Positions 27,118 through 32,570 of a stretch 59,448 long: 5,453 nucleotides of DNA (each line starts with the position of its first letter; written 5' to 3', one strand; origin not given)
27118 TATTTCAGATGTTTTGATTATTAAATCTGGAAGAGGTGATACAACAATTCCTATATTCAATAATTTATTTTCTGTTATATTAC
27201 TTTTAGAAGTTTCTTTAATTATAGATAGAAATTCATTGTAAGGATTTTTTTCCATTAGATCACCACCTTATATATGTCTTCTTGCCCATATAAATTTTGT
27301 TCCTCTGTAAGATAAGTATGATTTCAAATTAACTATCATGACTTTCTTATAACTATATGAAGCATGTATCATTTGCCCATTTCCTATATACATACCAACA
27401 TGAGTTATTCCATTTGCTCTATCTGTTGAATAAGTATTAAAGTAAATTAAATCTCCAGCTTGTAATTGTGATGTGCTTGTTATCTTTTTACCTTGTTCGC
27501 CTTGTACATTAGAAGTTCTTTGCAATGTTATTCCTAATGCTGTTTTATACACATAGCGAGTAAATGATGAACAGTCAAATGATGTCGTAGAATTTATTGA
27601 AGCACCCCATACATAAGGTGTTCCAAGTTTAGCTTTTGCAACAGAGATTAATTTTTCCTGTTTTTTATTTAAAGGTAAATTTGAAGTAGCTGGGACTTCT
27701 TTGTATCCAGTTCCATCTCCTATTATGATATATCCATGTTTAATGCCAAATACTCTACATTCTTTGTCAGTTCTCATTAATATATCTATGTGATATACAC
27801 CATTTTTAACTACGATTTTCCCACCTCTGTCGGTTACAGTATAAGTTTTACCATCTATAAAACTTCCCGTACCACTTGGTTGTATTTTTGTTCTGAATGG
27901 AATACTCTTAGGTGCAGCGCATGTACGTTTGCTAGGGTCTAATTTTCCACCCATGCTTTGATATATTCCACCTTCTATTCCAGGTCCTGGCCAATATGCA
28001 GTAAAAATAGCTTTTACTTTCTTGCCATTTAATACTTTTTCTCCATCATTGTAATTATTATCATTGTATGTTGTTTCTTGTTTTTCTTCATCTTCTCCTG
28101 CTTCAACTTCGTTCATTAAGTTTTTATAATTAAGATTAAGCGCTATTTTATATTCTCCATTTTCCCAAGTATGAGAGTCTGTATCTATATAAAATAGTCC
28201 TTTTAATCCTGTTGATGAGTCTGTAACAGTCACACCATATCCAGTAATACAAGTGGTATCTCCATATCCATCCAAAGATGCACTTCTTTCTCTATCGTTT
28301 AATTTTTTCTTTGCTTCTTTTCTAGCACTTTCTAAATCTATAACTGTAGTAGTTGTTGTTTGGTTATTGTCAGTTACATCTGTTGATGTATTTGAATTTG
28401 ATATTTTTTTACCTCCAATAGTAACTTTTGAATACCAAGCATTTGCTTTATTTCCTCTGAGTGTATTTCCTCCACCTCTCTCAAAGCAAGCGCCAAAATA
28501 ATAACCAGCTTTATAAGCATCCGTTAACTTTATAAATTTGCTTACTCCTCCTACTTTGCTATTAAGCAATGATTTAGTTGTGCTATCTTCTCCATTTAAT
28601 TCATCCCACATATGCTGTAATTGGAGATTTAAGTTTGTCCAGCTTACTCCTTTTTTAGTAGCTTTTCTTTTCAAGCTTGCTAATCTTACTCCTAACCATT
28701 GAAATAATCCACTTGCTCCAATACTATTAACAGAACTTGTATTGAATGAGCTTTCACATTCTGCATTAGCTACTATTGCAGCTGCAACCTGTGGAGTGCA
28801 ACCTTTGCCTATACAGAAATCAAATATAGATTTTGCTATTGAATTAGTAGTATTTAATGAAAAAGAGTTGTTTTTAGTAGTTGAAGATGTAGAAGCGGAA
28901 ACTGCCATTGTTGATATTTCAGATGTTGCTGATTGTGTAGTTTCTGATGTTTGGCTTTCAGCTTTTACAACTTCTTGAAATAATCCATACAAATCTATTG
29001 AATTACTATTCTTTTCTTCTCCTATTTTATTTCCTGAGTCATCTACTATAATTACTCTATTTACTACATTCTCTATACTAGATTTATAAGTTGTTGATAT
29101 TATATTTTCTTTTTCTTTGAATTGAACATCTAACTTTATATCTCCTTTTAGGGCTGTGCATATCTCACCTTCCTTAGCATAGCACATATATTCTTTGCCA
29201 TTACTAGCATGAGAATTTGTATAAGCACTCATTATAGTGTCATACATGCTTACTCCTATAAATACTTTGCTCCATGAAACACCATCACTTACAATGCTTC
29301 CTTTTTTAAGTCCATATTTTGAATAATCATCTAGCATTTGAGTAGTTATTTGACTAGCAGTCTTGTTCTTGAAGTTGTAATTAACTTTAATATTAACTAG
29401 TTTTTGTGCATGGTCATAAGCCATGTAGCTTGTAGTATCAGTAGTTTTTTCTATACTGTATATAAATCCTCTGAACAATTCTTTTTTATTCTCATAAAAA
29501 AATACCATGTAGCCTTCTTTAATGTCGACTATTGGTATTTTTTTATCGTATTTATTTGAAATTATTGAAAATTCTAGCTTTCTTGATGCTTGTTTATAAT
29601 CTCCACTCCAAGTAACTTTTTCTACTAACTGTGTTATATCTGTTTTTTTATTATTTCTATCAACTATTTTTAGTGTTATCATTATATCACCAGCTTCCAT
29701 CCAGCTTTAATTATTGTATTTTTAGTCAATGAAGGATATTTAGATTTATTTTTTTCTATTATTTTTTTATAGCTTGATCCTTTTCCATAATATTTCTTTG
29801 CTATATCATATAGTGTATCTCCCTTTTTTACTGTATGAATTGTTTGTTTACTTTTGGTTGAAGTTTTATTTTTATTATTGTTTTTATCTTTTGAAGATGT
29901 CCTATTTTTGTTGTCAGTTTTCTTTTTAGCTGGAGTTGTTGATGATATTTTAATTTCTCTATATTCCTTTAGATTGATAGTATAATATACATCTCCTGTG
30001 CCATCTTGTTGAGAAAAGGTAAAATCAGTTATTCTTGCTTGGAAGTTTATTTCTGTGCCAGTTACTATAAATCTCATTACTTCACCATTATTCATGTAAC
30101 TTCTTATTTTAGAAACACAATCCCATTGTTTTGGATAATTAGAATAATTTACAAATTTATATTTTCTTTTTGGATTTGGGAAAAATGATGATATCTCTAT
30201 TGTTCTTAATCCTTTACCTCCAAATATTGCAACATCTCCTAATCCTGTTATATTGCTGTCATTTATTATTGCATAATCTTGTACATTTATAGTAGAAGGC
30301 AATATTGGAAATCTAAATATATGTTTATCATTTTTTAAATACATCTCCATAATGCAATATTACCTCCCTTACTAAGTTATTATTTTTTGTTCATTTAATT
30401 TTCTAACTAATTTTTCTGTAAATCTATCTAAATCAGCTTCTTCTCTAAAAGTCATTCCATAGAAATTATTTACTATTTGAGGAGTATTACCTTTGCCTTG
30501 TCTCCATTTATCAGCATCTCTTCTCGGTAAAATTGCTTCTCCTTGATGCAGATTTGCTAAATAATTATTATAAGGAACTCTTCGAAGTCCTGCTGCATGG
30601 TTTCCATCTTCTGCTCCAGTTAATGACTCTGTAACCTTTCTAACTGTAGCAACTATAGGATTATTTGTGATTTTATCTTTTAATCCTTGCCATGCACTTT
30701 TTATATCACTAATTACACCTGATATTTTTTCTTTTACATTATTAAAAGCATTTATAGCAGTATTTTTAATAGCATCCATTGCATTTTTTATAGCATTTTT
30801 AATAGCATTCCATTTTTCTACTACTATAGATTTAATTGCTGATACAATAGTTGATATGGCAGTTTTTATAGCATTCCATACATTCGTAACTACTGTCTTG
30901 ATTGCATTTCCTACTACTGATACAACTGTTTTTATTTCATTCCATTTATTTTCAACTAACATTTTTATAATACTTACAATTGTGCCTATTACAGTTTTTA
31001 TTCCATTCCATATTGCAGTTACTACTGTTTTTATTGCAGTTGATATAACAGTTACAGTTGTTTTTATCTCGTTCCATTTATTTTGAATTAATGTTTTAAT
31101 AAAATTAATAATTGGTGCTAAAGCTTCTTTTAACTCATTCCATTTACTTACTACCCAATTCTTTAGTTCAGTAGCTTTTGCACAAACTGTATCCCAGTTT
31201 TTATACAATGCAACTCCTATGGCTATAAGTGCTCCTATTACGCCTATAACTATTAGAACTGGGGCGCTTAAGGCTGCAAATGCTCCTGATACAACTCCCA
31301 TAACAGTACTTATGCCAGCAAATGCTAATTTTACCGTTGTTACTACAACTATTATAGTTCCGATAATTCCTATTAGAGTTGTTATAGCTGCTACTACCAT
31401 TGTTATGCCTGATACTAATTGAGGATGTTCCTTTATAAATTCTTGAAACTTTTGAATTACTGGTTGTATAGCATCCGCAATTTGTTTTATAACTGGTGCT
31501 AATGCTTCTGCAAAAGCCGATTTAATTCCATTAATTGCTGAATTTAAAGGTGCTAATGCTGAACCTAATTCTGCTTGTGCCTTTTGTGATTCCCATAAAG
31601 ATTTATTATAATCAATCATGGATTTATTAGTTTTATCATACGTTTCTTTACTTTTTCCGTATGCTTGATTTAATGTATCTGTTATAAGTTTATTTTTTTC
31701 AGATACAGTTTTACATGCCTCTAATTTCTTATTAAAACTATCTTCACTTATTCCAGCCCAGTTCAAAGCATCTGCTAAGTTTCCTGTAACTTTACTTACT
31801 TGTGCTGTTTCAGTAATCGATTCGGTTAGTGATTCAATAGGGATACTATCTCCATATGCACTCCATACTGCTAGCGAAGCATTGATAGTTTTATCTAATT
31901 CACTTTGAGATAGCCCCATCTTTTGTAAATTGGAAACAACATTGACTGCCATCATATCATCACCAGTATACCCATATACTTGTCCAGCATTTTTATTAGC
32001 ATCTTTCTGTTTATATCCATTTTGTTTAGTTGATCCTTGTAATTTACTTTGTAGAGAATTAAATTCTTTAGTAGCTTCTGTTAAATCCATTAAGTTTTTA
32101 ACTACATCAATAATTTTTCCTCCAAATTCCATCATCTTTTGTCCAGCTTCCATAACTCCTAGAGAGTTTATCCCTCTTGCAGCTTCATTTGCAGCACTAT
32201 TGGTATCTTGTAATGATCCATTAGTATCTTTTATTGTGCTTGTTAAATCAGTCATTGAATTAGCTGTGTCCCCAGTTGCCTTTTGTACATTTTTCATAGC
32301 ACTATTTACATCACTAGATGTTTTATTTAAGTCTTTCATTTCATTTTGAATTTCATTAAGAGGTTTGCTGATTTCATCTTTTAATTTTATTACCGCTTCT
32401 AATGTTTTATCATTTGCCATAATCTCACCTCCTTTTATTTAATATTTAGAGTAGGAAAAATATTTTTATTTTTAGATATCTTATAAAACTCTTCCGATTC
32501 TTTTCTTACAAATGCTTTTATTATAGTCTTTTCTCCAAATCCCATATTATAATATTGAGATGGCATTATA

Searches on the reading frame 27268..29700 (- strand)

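Call 42: search_protein_families(library=phrogs, proteins=[window:27268-29700:-], max_evalue=0.00001)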
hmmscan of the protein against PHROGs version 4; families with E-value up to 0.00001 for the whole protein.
window:27268-29700:- (810 aa): 10 families
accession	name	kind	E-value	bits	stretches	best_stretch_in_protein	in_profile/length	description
phrog_400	-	tail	1.3e-134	451.6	2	459-808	268-650/654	tail protein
phrog_12508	-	unknown function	3.4e-53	181.8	1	574-808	10-258/260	-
phrog_329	-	tail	1.9e-25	90.2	1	677-803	531-653/949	minor tail protein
phrog_25111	-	tail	4.4e-15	56.7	1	692-781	223-308/333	tail protein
phrog_9570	-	tail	6.4e-15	56.1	1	269-426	472-611/689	tail length tape measure protein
phrog_24249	-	tail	1.5e-11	44.9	1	289-413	13-134/739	tail protein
phrog_1015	-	tail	2e-11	44.3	1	695-792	665-776/795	tail protein with lysin activity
phrog_8949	-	unknown function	7.3e-09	36.5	1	289-442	336-490/557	-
phrog_11037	-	unknown function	1.2e-06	28.9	1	276-431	5-163/365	-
phrog_19487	-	tail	5.5e-06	26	1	259-440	792-972/1147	tail length tape measure protein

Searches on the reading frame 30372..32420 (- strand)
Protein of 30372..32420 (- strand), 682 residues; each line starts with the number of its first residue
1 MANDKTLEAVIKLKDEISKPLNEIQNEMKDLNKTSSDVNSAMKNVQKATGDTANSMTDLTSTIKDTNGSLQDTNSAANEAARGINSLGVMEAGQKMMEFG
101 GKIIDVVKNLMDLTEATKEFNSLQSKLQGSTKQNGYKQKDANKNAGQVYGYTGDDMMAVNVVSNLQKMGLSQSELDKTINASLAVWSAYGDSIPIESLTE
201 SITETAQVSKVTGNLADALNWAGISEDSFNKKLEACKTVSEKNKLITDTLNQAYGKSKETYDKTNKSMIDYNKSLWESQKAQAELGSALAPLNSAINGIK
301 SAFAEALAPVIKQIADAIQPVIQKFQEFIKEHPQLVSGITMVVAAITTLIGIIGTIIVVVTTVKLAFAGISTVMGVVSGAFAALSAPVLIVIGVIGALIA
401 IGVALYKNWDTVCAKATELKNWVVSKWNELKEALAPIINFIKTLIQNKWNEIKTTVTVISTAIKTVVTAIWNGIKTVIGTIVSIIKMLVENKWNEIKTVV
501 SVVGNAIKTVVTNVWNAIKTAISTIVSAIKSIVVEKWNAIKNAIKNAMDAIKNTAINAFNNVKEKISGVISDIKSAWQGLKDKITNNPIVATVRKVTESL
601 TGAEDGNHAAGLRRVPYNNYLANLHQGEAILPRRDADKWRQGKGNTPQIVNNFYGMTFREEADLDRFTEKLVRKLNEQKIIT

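Call 42: search_protein_families(library=phrogs, proteins=[window:30372-32420:-], max_evalue=0.00001)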
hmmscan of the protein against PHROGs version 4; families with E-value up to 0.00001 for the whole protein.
window:30372-32420:- (682 aa): 37 families (the best 25 are shown)
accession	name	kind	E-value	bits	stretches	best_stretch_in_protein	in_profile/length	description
phrog_58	-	tail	1.6e-59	203.4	1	1-586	170-946/1544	tail length tape measure protein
phrog_23464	-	unknown function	7.2e-55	187.7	1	21-407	89-469/539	-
phrog_1272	-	tail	5.9e-44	151.2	2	425-602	807-1025/1606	tail length tape measure protein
phrog_991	-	tail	5.2e-36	124.7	1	4-678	195-917/1966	tail length tape measure protein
phrog_17020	-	unknown function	2.8e-35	123.1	2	485-598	86-205/353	-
phrog_4200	-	tail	6.4e-33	115.2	2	420-591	419-590/732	tail length tape measure protein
phrog_28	-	tail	1.1e-26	94.8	1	257-562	521-710/1228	tail length tape measure protein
phrog_1535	-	tail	7.8e-26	91.5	1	211-579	656-1042/1152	tail length tape measure protein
phrog_971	-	lysis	6.5e-24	85.7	1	23-611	154-786/1338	endolysin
phrog_8462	-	tail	1e-19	71.8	2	278-501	213-454/672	tail length tape measure protein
phrog_26805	-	unknown function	1.5e-18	67.5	1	423-577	351-505/697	-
phrog_305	-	tail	5.4e-17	62.7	1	39-581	311-665/1001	tail length tape measure protein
phrog_167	-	tail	3.2e-16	59.3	2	14-220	203-398/1555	tail length tape measure protein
phrog_5493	-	tail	3.5e-16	59.7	1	33-601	435-932/1102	tail length tape measure protein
phrog_6090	-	tail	1.1e-15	57.5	1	285-597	766-1064/1853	tail length tape measure protein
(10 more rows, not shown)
